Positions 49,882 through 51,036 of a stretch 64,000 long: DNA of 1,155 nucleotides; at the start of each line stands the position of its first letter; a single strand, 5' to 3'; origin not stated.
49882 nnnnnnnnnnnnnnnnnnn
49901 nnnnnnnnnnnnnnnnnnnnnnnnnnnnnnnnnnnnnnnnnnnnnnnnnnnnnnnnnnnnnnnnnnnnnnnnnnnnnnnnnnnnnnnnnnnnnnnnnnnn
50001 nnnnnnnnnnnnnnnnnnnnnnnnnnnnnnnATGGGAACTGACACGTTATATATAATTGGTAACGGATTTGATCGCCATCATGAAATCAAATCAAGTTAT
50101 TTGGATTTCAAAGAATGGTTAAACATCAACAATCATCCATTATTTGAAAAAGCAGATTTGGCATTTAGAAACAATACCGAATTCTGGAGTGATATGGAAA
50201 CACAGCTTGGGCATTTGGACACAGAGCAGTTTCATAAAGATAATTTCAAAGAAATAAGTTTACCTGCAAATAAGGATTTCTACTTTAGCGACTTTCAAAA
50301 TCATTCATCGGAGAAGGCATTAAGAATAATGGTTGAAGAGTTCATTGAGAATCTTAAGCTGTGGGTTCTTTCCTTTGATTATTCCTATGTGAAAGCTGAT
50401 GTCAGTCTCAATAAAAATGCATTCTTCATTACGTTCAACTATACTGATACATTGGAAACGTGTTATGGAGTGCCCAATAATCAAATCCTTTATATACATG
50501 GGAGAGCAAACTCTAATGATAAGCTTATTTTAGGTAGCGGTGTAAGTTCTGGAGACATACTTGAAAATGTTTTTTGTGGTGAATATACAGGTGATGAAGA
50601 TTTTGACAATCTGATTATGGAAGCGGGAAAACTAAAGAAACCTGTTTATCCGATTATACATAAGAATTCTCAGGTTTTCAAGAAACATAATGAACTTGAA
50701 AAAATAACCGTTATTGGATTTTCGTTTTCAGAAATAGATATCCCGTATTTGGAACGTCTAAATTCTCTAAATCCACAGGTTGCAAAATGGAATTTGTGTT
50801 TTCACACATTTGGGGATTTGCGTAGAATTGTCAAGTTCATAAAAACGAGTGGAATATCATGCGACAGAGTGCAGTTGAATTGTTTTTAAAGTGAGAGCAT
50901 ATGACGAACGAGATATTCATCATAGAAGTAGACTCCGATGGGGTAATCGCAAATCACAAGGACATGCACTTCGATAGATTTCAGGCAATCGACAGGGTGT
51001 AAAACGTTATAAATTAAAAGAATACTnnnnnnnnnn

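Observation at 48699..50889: Translationally coupled membrane-anchored PD-(D/E)xK nuclease + AbiH-family protein: candidate two-gene abortive-infection system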

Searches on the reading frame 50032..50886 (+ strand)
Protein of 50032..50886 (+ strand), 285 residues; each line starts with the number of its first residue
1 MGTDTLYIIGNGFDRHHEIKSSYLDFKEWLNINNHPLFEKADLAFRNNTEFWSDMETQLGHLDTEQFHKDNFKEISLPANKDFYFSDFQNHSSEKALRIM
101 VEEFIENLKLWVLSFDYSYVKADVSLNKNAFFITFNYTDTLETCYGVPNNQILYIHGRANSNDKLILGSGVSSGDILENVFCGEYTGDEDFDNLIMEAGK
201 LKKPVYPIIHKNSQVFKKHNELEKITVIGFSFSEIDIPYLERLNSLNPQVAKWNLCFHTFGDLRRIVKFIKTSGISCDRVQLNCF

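Call 3: search_protein_families(library=pfam, proteins=[window:50032-50886:+], max_evalue=0.1)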
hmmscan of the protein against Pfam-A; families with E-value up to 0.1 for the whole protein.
window:50032-50886:+ (285 aa): 3 families
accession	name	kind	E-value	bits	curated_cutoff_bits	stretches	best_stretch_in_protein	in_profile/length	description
PF14253.11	AbiH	-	2.6e-46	159.3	30.9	1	6-253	1-256/260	Bacteriophage abortive infection AbiH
PF22568.1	Tet_C_40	-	0.041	14.4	27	1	26-112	20-102/129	Tetracyclin repressor-like, C-terminal domain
PF11767.14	SET_assoc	-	0.086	12.9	24.1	0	121-151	26-56/66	Histone lysine methyltransferase SET associated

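Call 4: search_protein_families(library=padloc, proteins=[window:50032-50886:+], max_evalue=0.1)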
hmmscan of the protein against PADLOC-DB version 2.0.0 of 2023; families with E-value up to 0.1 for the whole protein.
window:50032-50886:+ (285 aa): 1 family
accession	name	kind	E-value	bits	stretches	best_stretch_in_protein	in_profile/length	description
PDLC02345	AbiH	-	1.5e-22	78.6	3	85-169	127-208/343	AbiH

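Call 16: find_homologous_proteins(query=window:50032-50886:+, max_evalue=1e-10)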
Query window:50032-50886:+ (285 aa): 243 proteins with E <= 1e-10 among 832 candidates; the best 120 are listed.
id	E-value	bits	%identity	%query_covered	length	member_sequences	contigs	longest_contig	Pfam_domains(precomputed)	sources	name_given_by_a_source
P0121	7.6e-174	595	91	100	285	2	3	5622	PF14253.12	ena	-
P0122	6.7e-164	562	87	100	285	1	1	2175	PF14253.12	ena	-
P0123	5.0e-148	510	78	99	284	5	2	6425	PF14253.12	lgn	-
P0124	7.5e-148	509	77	99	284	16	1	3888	PF14253.12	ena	-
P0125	3.6e-147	507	76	99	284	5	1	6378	PF14253.12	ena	-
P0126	6.8e-143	493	76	99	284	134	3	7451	PF14253.12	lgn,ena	-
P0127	1.9e-139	482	74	99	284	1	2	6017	PF14253.12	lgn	-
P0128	1.5e-129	449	75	90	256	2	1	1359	PF14253.12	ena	-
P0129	2.1e-84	301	53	95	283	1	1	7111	PF14253.12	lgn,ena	-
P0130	8.7e-53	198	68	47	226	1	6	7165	PF14253.12,PF09397.17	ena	-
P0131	2.1e-39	154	34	98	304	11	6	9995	PF14253.12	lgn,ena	-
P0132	8.6e-39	152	33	98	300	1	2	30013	PF14253.12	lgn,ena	-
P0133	1.5e-38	151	35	97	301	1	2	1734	PF14253.12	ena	-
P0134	6.4e-38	149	35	92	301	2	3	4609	PF14253.12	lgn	-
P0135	8.7e-37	145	33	98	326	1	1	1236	PF14253.12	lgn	-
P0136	1.3e-36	144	36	84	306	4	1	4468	PF14253.12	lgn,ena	-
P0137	3.1e-36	143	37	98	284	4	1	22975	PF14253.12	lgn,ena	-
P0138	6.7e-36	142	36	93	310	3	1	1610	PF14253.12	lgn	-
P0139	7.4e-36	142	36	92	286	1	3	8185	PF14253.12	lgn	-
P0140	1.8e-35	141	35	98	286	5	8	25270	PF14253.12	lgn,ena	-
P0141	1.2e-34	138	37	92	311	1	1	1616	PF14253.12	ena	-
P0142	2.7e-34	137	32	99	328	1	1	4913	PF14253.12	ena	-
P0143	5.9e-34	136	34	92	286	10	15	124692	PF14253.12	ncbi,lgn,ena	-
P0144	6.5e-34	136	33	98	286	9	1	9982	PF14253.12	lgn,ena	-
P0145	7.6e-34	135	33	95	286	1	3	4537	PF14253.12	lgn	-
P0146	9.8e-34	135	32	96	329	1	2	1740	PF14253.12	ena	-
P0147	2.5e-33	134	33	97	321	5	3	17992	PF14253.12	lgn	-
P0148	3.9e-33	133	30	96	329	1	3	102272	PF14253.12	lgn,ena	-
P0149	5.8e-33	132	33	97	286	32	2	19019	PF14253.12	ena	-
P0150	1.9e-32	131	33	96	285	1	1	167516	PF14253.12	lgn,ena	-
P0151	2.5e-32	130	30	95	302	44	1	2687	PF14253.12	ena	-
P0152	3.2e-32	130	31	95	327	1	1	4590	PF14253.12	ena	-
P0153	3.4e-32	130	33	96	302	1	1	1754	PF14253.12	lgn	-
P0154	4.7e-32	129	34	95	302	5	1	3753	PF14253.12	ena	-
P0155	5.0e-32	129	33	99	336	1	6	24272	PF14253.12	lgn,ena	-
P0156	6.5e-32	129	28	97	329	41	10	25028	PF14253.12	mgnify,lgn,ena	mgnify:CR=1 FL=1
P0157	1.0e-31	128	29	95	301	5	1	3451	PF14253.12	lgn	-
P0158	1.1e-31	128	33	92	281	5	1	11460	PF14253.12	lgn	-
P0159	1.2e-31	128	33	88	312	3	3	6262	PF14253.12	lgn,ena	-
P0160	1.2e-31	128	33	99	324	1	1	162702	PF14253.12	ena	-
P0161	1.3e-31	128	33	88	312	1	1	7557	PF14253.12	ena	-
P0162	1.9e-31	128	32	95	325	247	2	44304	PF14253.12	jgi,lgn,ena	-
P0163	2.0e-31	127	32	99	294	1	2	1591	PF14253.12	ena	-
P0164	2.2e-31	127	33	88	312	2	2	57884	PF14253.12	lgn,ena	-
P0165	5.6e-31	126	31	97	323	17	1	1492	PF14253.12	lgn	-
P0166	7.1e-31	126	29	97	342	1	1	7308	PF14253.12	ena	-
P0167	1.0e-30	125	31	96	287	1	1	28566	PF14253.12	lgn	-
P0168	1.0e-30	125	30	96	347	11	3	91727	PF14253.12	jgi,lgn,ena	-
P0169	1.0e-30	125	31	98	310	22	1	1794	PF14253.12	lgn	-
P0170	1.2e-30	125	33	99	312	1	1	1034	PF14253.12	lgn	-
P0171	1.2e-30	125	33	84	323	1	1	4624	PF14253.12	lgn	-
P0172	1.5e-30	125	33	97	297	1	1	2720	PF14253.12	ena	-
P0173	2.1e-30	124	31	95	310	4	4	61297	PF14253.12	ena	-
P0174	2.2e-30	124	33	97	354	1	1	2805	PF14253.12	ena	-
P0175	3.0e-30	124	32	95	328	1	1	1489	PF14253.12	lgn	-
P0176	3.3e-30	123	34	93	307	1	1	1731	PF14253.12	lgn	-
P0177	3.3e-30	123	33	99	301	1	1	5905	PF14253.12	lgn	-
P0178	5.0e-30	123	32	88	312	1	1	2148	PF14253.12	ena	-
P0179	7.4e-30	122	31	94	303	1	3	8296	PF14253.12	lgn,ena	-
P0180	7.6e-30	122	32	94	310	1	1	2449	PF14253.12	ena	-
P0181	7.6e-30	122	31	94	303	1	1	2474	PF14253.12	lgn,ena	-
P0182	8.1e-30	122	34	88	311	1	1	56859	PF14253.12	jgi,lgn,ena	-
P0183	8.2e-30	122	31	97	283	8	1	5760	PF14253.12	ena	-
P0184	9.0e-30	122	31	94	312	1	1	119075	PF14253.12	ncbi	ncbi:MAG: bacteriophage abortive infection AbiH family protein [Bacteroides sp.]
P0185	9.8e-30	122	32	85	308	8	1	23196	PF14253.12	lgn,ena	-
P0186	1.1e-29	122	31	94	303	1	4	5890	PF14253.12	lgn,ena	-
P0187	1.1e-29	122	30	98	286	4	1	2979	PF14253.12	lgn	-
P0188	1.1e-29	122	34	99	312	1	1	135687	PF14253.12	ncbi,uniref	ncbi:bacteriophage abortive infection AbiH family protein [Cyclobacterium plantarum]|uniref:bacterio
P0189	1.2e-29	122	33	95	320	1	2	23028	PF14253.12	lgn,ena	-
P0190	1.4e-29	121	32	89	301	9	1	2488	PF14253.12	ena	-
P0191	2.3e-29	121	32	96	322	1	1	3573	PF14253.12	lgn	-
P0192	2.3e-29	121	33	88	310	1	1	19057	PF14253.12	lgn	-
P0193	2.4e-29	121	32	96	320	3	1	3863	PF14253.12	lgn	-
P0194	2.7e-29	120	30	98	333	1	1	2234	PF14253.12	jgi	jgi:hypothetical protein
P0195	2.8e-29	120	31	95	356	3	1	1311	PF14253.12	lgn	-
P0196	3.4e-29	120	31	97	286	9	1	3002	PF14253.12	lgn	-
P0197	3.5e-29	120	34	99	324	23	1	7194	PF14253.12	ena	-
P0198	3.6e-29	120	30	98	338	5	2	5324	PF14253.12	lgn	-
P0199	4.2e-29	120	32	88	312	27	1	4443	PF14253.12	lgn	-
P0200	4.9e-29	120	32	89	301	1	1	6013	PF14253.12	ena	-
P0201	5.1e-29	120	32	84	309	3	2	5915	PF14253.12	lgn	-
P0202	5.4e-29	119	29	98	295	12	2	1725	PF14253.12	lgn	-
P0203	5.9e-29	119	35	89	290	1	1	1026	PF14253.12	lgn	-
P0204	9.2e-29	119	32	97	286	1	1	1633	PF14253.12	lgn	-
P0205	1.1e-28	118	32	89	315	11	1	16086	PF14253.12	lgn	-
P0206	1.4e-28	118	32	84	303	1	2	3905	PF14253.12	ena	-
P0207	1.4e-28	118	34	90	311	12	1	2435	PF14253.12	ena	-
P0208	1.6e-28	118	32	97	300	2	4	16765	PF14253.12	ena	-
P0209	1.6e-28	118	32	88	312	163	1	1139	PF14253.12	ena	-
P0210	1.9e-28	118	33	95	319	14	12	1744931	PF14253.12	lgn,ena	-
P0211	2.2e-28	117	32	96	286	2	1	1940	PF14253.12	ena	-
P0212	2.3e-28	117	32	87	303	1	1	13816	PF14253.12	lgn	-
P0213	2.4e-28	117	32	88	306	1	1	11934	PF14253.12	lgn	-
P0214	2.4e-28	117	31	94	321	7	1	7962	PF14253.12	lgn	-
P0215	3.2e-28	117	33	85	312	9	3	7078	PF14253.12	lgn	-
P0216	4.3e-28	116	31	96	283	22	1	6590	PF14253.12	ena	-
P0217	4.4e-28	116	31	87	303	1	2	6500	PF14253.12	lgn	-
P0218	4.4e-28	116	32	95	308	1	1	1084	PF14253.12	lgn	-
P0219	5.5e-28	116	31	92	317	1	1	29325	PF14253.12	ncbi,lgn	-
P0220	7.2e-28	116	31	100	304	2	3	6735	PF14253.12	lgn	-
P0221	9.6e-28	115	30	98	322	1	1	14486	PF14253.12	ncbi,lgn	-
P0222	1.8e-27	114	30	95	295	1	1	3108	PF14253.12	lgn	-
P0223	1.9e-27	114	31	88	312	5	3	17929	PF14253.12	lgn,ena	-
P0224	2.2e-27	114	31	96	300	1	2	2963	PF14253.12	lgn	-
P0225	2.3e-27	114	32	96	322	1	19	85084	PF14253.12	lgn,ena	-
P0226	2.3e-27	114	30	96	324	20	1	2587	PF14253.12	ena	-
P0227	2.7e-27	114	31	97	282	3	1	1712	PF14253.12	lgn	-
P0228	3.2e-27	114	31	89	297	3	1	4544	PF14253.12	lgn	-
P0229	4.4e-27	113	32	90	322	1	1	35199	PF14253.12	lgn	-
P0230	4.8e-27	113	33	84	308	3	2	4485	PF14253.12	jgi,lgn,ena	-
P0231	5.0e-27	113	30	96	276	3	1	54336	PF14253.12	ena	-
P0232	8.6e-27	112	30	96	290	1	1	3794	PF14253.12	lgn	-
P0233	1.3e-26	112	31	97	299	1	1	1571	PF14253.12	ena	-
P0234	1.3e-26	112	32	89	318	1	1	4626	PF14253.12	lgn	-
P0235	1.3e-26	112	31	97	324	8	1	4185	PF14253.12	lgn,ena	-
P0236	1.8e-26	111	29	98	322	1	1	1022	PF14253.12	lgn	-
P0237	2.5e-26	111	29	98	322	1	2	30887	PF14253.12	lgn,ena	-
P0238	2.8e-26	111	30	98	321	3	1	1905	PF14253.12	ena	-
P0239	3.1e-26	110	30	90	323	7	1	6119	PF14253.12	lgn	-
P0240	3.7e-26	110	32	98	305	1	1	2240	PF14253.12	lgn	-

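Call 18: find_encoding_contigs(protein=P0126, flank=5000, max_places=4)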
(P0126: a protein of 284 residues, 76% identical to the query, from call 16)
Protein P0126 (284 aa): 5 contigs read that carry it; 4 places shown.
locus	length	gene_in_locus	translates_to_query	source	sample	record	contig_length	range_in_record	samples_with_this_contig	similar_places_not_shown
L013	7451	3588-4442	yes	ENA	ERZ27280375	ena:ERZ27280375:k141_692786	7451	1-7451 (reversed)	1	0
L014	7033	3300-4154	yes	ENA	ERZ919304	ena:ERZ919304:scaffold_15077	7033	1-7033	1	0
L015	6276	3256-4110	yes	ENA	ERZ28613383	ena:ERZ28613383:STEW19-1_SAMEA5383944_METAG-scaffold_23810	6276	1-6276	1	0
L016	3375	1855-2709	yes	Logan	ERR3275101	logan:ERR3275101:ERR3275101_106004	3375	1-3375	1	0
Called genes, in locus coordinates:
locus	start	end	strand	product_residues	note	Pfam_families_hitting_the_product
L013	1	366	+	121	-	?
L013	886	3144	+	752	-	-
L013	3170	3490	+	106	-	PF20600:ExoX-like_C (weak)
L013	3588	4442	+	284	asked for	PF14253:AbiH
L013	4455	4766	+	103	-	-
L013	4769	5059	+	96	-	-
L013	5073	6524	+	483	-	PF04326:SLFN_AlbA_2, PF13749:HATPase_c_4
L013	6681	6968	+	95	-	PF13560:HTH_31, PF12844:HTH_19, PF01381:HTH_3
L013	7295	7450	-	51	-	?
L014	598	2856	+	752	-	-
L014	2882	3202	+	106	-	PF20600:ExoX-like_C (weak)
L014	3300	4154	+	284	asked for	PF14253:AbiH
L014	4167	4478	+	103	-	-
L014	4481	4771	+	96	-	-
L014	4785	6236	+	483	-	PF04326:SLFN_AlbA_2, PF13749:HATPase_c_4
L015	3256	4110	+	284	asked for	PF14253:AbiH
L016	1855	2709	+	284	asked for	PF14253:AbiH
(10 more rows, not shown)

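Call 19: find_encoding_contigs(protein=P0123, flank=5000, max_places=3)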
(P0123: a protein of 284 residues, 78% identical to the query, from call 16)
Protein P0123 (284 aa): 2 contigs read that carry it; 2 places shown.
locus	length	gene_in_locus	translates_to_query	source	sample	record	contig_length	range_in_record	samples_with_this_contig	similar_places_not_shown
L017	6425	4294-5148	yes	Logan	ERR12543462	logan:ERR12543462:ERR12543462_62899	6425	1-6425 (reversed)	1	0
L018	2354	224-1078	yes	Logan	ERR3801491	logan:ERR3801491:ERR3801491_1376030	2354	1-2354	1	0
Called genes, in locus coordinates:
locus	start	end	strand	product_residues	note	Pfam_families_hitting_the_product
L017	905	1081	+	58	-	-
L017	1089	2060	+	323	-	PF13240:Zn_Ribbon_1 (weak), PF13248:Zn_ribbon_3 (weak)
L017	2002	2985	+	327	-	-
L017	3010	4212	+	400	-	PF13240:Zn_Ribbon_1 (weak)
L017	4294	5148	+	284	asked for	PF14253:AbiH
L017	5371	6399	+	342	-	-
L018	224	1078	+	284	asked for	PF14253:AbiH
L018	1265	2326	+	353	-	-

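Call 20: find_encoding_contigs(protein=P0129, flank=5000, max_places=3)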
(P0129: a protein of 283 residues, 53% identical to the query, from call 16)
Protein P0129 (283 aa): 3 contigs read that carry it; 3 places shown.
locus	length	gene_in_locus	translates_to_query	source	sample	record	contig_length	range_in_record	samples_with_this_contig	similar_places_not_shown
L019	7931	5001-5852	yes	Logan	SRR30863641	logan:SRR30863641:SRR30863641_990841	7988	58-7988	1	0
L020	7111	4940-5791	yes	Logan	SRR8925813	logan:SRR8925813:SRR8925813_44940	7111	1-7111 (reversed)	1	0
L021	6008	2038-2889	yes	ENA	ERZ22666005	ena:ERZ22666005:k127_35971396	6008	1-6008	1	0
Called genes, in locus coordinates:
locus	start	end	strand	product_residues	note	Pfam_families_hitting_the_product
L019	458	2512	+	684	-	-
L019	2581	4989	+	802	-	PF00069:Pkinase, PF03109:ABC1 (faint), PF00078:RVT_1 (weak)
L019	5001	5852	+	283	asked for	PF14253:AbiH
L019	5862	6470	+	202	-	PF22075:DUF6939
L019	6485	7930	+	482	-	?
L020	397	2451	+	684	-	-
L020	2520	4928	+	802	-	PF00069:Pkinase, PF03109:ABC1 (faint), PF00078:RVT_1 (weak)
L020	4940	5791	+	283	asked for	PF14253:AbiH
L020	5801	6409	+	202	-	PF22075:DUF6939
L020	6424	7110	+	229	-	?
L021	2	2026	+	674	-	?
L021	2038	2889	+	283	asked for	PF14253:AbiH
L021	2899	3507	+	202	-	PF22075:DUF6939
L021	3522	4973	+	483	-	PF14487:DarT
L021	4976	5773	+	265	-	-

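Call 49: find_related_loci(query=A3, collection=metagenome_contigs, flank=6000)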
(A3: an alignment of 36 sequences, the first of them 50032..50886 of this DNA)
Query A3 (285 aa) in metagenome_contigs; peptide patterns used: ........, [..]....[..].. (x = any residue, [..] = any of these).
600 stretches matched a pattern (row limit reached: there are more); 500 encode a relative of the query (tblastn E <= 1e-3); the best 80 are kept; 80 distinct loci.
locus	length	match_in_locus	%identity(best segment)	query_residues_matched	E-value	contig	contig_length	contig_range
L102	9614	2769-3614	78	4-285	2e-150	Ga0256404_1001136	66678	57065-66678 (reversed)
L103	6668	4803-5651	75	3-285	3e-144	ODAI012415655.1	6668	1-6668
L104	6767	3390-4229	75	6-285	1e-143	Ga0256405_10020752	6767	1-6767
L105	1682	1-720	74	46-285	2e-129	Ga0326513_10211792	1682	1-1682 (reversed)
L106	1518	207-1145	30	6-285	5e-42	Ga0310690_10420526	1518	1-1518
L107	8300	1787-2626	34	5-283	4e-40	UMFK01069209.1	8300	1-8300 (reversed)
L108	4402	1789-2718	31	5-285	5e-40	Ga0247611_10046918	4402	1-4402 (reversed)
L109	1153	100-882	33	5-267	2e-40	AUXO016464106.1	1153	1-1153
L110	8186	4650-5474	33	6-283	1e-37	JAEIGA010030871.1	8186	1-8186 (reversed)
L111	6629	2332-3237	29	6-282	1e-37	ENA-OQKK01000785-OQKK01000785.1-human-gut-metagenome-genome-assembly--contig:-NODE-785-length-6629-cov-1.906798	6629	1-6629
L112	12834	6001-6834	32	5-280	2e-37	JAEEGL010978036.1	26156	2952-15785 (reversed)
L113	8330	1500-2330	33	5-280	3e-37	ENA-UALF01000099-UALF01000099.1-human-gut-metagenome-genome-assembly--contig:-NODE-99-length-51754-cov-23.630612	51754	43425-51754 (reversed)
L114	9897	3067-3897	32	2-275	3e-37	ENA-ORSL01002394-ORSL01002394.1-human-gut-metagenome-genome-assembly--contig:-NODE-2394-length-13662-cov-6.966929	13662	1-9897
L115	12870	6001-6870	31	6-276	7e-37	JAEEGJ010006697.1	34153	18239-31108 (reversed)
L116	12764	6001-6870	31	6-276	7e-37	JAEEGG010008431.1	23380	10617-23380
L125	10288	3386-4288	32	6-275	1e-35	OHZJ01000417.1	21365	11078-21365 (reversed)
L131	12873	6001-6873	32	6-270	2e-35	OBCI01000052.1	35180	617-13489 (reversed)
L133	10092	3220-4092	31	3-282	1e-34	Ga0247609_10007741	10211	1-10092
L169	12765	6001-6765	32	6-246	5e-31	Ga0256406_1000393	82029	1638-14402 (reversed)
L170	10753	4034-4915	29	6-270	5e-31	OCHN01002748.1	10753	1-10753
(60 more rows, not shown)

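Call 53: search_protein_families(library=pfam, proteins=[L133:453-3209:+, L170:4975-7605:+, L104:1810-3363:+, L131:6970-9612:+, L131:3768-5927:+, L110:4599-5483:+, L125:1832-3328:+, L169:2140-5862:+, L013:886-3141:+, L017:3010-4209:+], max_evalue=0.001)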
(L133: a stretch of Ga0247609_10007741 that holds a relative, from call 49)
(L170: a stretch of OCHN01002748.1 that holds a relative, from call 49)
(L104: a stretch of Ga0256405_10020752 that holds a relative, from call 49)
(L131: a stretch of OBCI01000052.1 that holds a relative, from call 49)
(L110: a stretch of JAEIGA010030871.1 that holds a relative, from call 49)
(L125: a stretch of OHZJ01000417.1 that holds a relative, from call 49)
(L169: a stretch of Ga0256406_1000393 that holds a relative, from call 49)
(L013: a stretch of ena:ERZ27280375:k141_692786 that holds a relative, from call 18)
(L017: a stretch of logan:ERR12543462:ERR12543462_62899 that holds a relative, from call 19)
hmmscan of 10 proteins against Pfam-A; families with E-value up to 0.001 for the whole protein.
L133:453-3209:+ (919 aa): 2 families
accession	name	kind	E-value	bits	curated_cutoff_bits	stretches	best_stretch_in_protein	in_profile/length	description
PF12770.12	CHAT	-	4.5e-38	131.8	24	1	585-917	7-286/289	CHAT domain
PF22535.1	DUF7003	-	0.00046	20.6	27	0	703-784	100-181/221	Family of unknown function (DUF7003)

L170:4975-7605:+ (877 aa): 1 family
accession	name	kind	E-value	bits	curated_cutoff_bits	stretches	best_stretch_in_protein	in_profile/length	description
PF12770.12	CHAT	-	4.3e-41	141.7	24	1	603-865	12-266/289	CHAT domain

L104:1810-3363:+ (518 aa): 5 families
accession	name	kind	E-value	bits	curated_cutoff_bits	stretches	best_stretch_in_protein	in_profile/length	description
PF13306.12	LRR_5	-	3.7e-76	253.6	27.7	3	78-203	1-123/127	BspA type Leucine rich repeat region (6 copies)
PF13855.12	LRR_8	-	1.6e-11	44.2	27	0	76-119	12-56/61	Leucine rich repeat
PF05725.18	FNIP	-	1e-06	29.2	21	0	44-80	4-39/44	FNIP Repeat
PF23952.1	LRR_EndoS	-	3e-06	27.9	27.9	0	53-102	43-95/116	Endo-beta-N-acetylglucosaminidase EndoS LRR domain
PF12799.13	LRR_4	-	7.7e-06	26.4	27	0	159-188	2-30/44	Leucine Rich repeats (2 copies)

L131:6970-9612:+ (881 aa): 5 families
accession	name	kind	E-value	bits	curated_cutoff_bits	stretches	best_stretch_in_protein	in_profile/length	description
PF13306.12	LRR_5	-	4.5e-184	602.4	27.7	5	547-675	1-126/127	BspA type Leucine rich repeat region (6 copies)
PF13855.12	LRR_8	-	1.2e-21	76.6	27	0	613-655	11-54/61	Leucine rich repeat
PF00069.31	Pkinase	-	2e-13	50.8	31.7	1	40-223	9-187/263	Protein kinase domain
PF05725.18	FNIP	-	5.1e-08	33.4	21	0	465-501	2-37/44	FNIP Repeat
PF03526.18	Microcin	-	8e-06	26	25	0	718-738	12-32/55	Colicin E1 (microcin) immunity protein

L131:3768-5927:+ (720 aa): 4 families
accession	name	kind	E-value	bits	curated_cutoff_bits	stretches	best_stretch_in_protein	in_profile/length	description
PF13306.12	LRR_5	-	1e-65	219.8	27.7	3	573-692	9-127/127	BspA type Leucine rich repeat region (6 copies)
PF00069.31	Pkinase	-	3e-13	50.2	31.7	1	40-225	9-189/263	Protein kinase domain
PF13855.12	LRR_8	-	1e-06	28.8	27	0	419-462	11-55/61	Leucine rich repeat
PF03109.22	ABC1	-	0.00091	18.9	22.9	0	112-179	144-211/244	ABC1 atypical kinase-like domain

L110:4599-5483:+ (295 aa): 1 family
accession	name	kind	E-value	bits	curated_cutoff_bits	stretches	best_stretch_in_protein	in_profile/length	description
PF14253.11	AbiH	-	1.5e-47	163.3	30.9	1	18-265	1-259/260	Bacteriophage abortive infection AbiH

L125:1832-3328:+ (499 aa): 6 families
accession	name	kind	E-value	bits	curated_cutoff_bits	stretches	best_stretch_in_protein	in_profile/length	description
PF13749.12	HATPase_c_4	-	1.1e-19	70.7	26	1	300-382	1-86/89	Putative ATP-dependent DNA helicase recG C-terminal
PF04326.19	SLFN_AlbA_2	-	1.5e-18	67.9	25.3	1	11-127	1-117/118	Schlafen, AlbA_2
PF13412.12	HTH_24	-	4.1e-07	29.9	21.9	1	441-479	3-41/48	Winged helix-turn-helix DNA-binding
PF08279.18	HTH_11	-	0.00044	20.5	25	1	445-480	4-40/55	HTH domain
PF13404.12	HTH_AsnC-type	-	0.00045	20.4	27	0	444-480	6-42/42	AsnC-type helix-turn-helix domain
PF05043.19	Mga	-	0.00083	20.3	21.1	0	442-480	17-55/87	Mga helix-turn-helix domain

L169:2140-5862:+ (1241 aa): 1 family
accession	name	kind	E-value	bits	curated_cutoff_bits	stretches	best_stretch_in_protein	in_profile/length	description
PF20698.3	PIN-TPR-GreABC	-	7.9e-10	39.6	27.8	1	944-1083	1-135/138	PIN domain associated with the TPR-GreAB-C-PIN system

L013:886-3141:+ (752 aa): 1 family
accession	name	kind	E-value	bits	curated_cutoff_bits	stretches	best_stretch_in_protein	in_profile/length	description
PF14903.11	WG_beta_rep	-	1e-05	25.9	25.6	0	402-435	2-35/35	WG containing repeat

L017:3010-4209:+ (400 aa): 4 families
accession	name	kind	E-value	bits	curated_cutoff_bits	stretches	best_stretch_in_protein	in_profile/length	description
PF13240.11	Zn_Ribbon_1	-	2.4e-05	24.4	25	1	378-400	1-23/23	zinc-ribbon domain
PF13248.11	Zn_ribbon_3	-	7.7e-05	22.5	27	1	378-400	4-26/26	zinc-ribbon domain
PF24460.1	DUF7575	-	0.00022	20.9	28.5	1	379-400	6-27/28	Domain of unknown function (DUF7575)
PF24463.1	DUF7577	-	0.00023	21.1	28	1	377-400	3-26/27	Domain of unknown function (DUF7577)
